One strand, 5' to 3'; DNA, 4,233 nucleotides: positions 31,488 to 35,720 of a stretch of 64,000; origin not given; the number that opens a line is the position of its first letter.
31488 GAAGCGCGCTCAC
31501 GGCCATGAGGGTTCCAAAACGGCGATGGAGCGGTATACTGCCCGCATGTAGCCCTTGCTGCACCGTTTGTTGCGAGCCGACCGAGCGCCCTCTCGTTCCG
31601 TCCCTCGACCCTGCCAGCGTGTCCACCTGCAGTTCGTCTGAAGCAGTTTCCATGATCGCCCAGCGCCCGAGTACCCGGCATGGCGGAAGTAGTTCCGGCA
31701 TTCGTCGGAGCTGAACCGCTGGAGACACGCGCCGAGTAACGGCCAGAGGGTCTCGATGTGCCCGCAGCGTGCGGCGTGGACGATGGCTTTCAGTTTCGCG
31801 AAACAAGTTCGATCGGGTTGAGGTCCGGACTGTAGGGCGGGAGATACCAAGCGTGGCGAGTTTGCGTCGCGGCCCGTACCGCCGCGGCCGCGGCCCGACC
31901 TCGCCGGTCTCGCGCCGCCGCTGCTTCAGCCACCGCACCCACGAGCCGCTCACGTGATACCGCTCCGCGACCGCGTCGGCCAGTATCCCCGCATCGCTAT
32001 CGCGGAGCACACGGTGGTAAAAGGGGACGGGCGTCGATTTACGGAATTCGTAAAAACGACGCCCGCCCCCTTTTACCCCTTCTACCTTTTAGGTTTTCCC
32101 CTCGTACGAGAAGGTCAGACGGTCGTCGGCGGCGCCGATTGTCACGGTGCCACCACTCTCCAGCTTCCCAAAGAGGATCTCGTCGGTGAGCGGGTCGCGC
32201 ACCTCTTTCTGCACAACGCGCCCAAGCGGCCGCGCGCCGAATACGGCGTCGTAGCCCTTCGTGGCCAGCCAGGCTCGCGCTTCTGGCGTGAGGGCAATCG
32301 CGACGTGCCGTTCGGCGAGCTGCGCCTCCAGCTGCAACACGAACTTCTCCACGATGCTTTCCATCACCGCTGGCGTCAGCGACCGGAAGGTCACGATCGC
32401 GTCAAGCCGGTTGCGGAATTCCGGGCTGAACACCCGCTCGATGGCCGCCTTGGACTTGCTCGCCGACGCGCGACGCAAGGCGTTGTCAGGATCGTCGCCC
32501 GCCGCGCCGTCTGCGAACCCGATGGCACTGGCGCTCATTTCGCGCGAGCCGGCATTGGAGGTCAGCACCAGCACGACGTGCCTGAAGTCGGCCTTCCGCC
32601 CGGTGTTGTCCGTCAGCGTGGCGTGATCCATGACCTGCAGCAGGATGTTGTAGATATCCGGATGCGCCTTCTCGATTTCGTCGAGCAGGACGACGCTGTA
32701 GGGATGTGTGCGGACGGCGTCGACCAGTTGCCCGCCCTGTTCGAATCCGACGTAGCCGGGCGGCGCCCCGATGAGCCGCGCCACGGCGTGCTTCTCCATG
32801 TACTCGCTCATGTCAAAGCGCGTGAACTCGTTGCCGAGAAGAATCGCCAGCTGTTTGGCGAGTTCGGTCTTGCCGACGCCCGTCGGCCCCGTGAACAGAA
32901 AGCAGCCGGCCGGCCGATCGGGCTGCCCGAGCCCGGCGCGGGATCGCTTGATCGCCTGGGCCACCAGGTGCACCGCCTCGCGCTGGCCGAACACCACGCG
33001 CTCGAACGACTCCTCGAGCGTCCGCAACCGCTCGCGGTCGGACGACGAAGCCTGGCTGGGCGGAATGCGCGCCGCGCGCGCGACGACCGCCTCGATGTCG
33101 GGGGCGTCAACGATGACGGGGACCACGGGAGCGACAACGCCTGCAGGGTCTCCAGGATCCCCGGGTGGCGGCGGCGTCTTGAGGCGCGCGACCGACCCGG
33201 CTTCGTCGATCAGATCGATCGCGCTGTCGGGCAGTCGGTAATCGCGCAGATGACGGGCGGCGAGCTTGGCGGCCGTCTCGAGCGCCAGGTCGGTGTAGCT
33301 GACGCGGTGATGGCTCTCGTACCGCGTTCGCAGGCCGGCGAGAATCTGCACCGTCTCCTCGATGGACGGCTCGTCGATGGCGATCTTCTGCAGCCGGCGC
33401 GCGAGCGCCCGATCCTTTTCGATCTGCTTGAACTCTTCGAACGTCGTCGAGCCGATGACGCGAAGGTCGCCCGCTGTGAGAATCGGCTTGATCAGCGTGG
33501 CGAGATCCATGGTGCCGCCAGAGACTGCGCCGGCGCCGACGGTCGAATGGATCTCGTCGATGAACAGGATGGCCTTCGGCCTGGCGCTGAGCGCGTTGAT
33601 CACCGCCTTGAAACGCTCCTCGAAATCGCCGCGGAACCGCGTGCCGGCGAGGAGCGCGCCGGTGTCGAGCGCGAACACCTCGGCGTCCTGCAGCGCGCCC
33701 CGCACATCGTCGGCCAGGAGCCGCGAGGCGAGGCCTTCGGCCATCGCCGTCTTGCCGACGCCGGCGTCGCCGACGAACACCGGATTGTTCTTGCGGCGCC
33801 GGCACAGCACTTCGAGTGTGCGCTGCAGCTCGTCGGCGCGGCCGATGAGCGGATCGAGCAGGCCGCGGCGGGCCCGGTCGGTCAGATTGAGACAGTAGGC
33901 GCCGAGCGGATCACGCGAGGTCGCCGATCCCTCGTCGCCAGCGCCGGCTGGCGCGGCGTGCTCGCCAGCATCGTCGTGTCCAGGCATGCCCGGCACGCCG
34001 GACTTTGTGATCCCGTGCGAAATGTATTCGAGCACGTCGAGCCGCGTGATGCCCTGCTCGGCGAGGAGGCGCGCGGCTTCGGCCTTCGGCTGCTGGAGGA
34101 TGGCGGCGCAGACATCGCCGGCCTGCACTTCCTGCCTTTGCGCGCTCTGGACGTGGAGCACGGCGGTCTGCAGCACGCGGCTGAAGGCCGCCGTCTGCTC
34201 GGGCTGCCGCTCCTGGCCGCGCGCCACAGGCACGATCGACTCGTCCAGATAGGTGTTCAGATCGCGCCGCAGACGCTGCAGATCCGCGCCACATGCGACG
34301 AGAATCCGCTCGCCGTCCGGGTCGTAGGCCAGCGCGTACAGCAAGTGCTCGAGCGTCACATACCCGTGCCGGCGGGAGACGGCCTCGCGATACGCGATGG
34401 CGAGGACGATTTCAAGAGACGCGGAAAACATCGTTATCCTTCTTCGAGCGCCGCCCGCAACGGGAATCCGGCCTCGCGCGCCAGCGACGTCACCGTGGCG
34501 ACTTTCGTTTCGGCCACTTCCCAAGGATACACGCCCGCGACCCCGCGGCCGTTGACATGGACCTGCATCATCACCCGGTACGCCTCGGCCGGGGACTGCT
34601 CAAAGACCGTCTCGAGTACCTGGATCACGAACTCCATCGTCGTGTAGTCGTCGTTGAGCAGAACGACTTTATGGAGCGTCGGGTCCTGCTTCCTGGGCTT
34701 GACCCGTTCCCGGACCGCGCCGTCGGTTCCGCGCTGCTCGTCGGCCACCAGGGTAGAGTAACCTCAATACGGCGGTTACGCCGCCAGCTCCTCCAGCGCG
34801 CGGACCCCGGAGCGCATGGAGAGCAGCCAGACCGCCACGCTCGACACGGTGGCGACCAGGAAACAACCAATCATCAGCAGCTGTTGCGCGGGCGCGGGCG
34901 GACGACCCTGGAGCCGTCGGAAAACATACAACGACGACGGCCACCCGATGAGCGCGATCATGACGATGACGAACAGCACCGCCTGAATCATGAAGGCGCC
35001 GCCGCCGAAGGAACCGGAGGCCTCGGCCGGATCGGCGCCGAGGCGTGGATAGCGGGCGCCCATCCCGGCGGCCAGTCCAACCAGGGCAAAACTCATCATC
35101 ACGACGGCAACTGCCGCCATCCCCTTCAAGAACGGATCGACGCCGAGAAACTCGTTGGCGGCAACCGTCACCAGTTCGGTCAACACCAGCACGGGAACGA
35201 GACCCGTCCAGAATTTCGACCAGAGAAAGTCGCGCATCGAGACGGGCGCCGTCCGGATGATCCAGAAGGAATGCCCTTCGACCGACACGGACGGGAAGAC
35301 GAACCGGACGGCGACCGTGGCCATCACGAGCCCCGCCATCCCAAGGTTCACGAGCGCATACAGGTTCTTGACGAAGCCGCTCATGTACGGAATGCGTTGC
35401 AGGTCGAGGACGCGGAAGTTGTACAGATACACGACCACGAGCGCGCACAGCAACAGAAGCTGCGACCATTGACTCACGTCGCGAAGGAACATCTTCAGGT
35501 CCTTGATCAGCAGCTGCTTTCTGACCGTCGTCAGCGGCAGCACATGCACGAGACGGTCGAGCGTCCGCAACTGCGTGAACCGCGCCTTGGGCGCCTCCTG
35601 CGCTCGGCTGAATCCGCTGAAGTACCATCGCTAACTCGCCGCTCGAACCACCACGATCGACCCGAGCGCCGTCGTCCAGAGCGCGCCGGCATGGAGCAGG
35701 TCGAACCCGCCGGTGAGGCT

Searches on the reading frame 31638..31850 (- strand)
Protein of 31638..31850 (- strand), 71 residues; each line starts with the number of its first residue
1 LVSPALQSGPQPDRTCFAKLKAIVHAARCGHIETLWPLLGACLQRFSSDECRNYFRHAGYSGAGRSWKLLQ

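Call 78: search_protein_families(library=ncbifam, max_evalue=0.05, proteins=[window:31638-31850:-])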
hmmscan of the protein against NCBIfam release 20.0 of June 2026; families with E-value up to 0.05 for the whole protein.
seq(71 aa): 0 families
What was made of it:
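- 31650..31960 (-): IS630-type transposase C-terminal remnant, sitting where relatives have rbp (RRM) and ypfJ. The IS630 identity is read by eye (motif ...FAKLK..............); there is no HMM hit (call 78).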

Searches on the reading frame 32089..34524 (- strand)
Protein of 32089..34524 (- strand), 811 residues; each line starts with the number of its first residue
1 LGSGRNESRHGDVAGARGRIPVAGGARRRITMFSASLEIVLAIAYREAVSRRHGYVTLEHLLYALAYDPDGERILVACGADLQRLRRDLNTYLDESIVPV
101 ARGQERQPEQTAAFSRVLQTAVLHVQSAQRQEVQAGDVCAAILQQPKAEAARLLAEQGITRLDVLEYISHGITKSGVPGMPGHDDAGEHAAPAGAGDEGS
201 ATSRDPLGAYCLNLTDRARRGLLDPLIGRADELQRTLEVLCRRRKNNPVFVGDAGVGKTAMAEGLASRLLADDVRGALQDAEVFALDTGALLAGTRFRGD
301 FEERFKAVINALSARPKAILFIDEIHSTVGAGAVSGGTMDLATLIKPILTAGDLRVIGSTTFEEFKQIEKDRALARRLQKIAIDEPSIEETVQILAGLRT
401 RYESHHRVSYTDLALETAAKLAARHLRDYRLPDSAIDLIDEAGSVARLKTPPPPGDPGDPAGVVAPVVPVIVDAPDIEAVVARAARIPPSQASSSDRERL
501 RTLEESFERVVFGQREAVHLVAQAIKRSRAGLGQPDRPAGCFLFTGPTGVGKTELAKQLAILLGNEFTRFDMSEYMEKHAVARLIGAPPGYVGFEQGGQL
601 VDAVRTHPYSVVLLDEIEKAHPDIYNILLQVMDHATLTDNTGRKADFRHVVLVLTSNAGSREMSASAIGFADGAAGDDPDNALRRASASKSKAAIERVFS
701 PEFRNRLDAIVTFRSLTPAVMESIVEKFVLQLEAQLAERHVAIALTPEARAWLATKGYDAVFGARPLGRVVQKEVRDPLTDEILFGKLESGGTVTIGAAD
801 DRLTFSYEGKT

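Call 8: search_protein_families(library=ncbifam, proteins=[window:32089-34524:-])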
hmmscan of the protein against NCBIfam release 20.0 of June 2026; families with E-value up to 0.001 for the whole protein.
window:32089-34524:- (811 aa): 25 families
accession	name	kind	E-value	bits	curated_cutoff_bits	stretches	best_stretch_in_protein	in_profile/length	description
TIGR02639.1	ClpA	equivalog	5e-294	977.1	993.15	1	34-796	2-732/734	ATP-dependent Clp protease ATP-binding subunit ClpA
NF008263.0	PRK11034.1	equivalog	8.7e-264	877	1350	1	32-809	1-746/758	ATP-dependent Clp protease ATP-binding subunit ClpA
TIGR03346.1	chaperone_ClpB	equivalog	1.4e-217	725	1232.1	2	472-805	528-852/853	ATP-dependent chaperone ClpB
NF008118.0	PRK10865.1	equivalog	1.3e-178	595.7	1417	2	476-803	535-853/857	ATP-dependent chaperone ClpB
TIGR03345.1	VI_ClpV1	equivalog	1.2e-171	573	884.95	2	41-450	9-414/852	type VI secretion system ATPase TssH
NF033607.0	disagg_AAA_ClpG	exception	1.1e-145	486.9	1900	2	474-796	557-874/932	AAA family protein disaggregase ClpG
NF033606.1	heat_AAA_ClpK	exception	1.2e-145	486.7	1900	2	472-795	576-895/949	heat shock survival AAA family ATPase ClpK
NF003745.1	PRK05342.1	equivalog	5e-09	35.5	359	0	663-777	259-378/418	ATP-dependent Clp protease ATP-binding subunit ClpX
NF047784.1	MadB_ATPase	equivalog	2e-08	33.8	475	1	542-576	36-70/298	MadB family AAA-type ATPase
NF001679.0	PRK00440.1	equivalog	1.5e-07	30.8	303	0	221-277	15-71/322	replication factor C small subunit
TIGR00763.1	lon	equivalog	5.7e-07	28.4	608.05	1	542-633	356-449/795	endopeptidase La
NF000868.0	PRK00080.1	equivalog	5.7e-06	25.4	282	0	512-568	28-80/330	Holliday junction branch migration DNA helicase RuvB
TIGR02397.1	dnaX_nterm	equivalog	5.9e-06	25.8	250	0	511-562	16-59/355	DNA polymerase III subunit gamma/tau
TIGR00390.1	hslU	equivalog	9.2e-06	24.8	362.45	1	509-582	12-90/441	ATP-dependent protease ATPase subunit HslU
TIGR00635.1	ruvB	equivalog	1.7e-05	24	299.05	0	541-566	32-57/305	Holliday junction branch migration DNA helicase RuvB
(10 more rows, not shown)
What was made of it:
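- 32089..34431 (-): clpA, intact (control). TIGR02639 positions 2-732/734 (call 8).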

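Call 25: find_related_loci(query=window:32089-34431:-, collection=genome_contigs, flank=10000)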
Query window:32089-34431:- (780 aa) in genome_contigs; peptide patterns used: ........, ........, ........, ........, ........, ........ (x = any residue, [..] = any of these).
600 stretches matched a pattern (row limit reached: there are more); 594 encode a relative of the query (tblastn E <= 1e-3); the best 80 are kept; 80 distinct loci.
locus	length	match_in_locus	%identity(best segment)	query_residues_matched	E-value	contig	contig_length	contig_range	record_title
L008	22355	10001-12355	68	1-774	0e+0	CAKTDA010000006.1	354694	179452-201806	MAG: uncultured Luteitalea sp. isolate REFINED_METABAT215_TOP10_CONTIGS_1500_ASSEMBLY_K77_MERGED__Nepal_MoBio_Fiber-Hadz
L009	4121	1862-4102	68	1-766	0e+0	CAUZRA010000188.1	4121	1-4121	MAG: Vicinamibacteria bacterium isolate CB6_AW.13 genome assembly, contig: Ga0310123_10026497, whole genome shotgun sequ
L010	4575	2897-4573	75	1-578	0e+0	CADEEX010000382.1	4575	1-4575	MAG: uncultured Acidobacteria bacterium isolate Acidobacteria sp. RBC099 genome assembly, contig: MAG099_382, whole geno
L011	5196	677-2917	52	1-779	0e+0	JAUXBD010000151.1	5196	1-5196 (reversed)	MAG: Desulfobacteraceae bacterium isolate CSMAG_2790 CSMAG_2790_k117_4390664_length_5196_cov_11.0000, whole genome shotg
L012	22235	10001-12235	53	1-777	0e+0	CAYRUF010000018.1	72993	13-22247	MAG TPA_asm: uncultured Desulfatibacillum sp. isolate binchicken_co107_359 genome assembly, contig: NODE_908_length_7299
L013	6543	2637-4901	51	1-777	0e+0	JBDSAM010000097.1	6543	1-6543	MAG: Blastocatellia bacterium isolate cluster1_bin.11 k127_1453759, whole genome shotgun sequence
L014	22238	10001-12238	54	1-776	0e+0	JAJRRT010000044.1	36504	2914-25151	MAG: Deltaproteobacteria bacterium isolate Dive100_bin3.49 k141_484858, whole genome shotgun sequence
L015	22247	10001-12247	53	2-776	0e+0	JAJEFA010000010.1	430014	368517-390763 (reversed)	MAG: Candidatus Binatia bacterium isolate p16x34bins.64 k141_830595, whole genome shotgun sequence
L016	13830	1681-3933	54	6-777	0e+0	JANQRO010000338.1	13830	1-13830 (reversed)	MAG: Myxococcota bacterium isolate IP29b_bin.68 k99_393604, whole genome shotgun sequence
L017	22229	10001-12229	53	1-772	0e+0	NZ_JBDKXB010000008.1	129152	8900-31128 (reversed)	Thioalkalicoccus limnaeus strain Um2 assembly_contig_8, whole genome shotgun sequence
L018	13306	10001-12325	53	2-777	0e+0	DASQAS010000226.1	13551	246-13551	MAG TPA_asm: Myxococcales bacterium isolate SMAG_U11651 k141_1832944, whole genome shotgun sequence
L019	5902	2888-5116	52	1-774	0e+0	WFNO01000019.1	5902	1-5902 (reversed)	MAG: Gammaproteobacteria bacterium isolate S012_109 k151_151135, whole genome shotgun sequence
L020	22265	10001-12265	50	1-777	0e+0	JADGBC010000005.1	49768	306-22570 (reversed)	MAG: Desulfamplus sp. isolate nS315bin3 nS315_bin3_NODE_5_length_49768_cov_18.802442, whole genome shotgun sequence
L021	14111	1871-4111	50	1-777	0e+0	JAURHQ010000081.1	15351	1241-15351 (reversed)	MAG: Gammaproteobacteria bacterium isolate SFB_657D_100_21 NODE_81_length_15351_cov_2.597093, whole genome shotgun seque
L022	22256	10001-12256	52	1-779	0e+0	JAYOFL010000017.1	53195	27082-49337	MAG: Rhodospirillales bacterium isolate 139551_S153_metabat_bins_2.tsv.079 NODE_526_length_53195_cov_10.200772, whole ge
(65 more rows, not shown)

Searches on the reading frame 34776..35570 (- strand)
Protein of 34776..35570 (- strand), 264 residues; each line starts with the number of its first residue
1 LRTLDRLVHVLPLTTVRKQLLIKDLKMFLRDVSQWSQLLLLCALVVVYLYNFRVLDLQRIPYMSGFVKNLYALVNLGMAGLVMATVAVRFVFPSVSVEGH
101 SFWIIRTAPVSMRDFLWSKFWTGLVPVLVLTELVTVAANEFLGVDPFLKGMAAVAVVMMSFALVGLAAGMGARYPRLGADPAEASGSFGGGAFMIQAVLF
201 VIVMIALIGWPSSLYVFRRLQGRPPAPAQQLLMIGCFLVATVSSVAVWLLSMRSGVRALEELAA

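Call 8: search_protein_families(library=ncbifam, proteins=[window:34776-35570:-])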
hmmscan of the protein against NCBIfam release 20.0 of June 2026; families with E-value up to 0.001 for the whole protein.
window:34776-35570:- (264 aa): 0 families

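Call 35: find_encoding_contigs(protein=window:34776-35549:-, flank=10000, max_places=10)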
Protein window:34776-35549:- (257 aa): 2 contigs read that carry it; 1 place shown.
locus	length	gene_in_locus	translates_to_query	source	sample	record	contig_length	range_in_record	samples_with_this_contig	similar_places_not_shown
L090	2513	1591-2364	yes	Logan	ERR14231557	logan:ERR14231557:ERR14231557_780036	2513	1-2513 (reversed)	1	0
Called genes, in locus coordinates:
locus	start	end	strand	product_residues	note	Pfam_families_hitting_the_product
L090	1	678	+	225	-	?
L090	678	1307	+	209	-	PF16949:ABC_tran_2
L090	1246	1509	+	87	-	-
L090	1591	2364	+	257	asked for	PF09847:12TM_1 (faint), PF16949:ABC_tran_2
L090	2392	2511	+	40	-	?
